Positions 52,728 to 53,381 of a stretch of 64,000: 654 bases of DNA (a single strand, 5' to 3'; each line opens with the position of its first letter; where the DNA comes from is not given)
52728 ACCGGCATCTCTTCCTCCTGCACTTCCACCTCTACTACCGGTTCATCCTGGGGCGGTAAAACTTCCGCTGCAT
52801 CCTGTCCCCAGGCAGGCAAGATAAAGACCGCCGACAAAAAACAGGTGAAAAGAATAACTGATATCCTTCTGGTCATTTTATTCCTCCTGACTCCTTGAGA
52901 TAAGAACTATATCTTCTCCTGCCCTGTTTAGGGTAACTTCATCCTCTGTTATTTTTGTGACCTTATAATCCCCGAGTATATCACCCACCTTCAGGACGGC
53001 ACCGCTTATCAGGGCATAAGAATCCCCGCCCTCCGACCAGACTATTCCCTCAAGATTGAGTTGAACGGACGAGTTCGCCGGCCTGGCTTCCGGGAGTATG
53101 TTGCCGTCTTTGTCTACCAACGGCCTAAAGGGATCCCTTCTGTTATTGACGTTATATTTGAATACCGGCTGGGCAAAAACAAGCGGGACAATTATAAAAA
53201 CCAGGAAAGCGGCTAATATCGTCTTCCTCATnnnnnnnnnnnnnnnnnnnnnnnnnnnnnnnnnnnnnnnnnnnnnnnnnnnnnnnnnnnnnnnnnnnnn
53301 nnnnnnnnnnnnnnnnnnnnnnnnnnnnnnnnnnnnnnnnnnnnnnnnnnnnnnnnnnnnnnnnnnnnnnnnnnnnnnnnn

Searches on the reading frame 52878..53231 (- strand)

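Call 43: search_protein_families(library=pfam, proteins=[window:52878-53231:-], max_evalue=0.001)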
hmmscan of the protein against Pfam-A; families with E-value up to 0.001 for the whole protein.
window:52878-53231:- (117 aa): 1 family
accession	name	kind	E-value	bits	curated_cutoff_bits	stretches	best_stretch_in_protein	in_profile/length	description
PF23893.1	Y4YQ_C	-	0.0002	21.5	27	1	67-110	8-53/53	Uncharacterised protein Y4YQ C-terminal domain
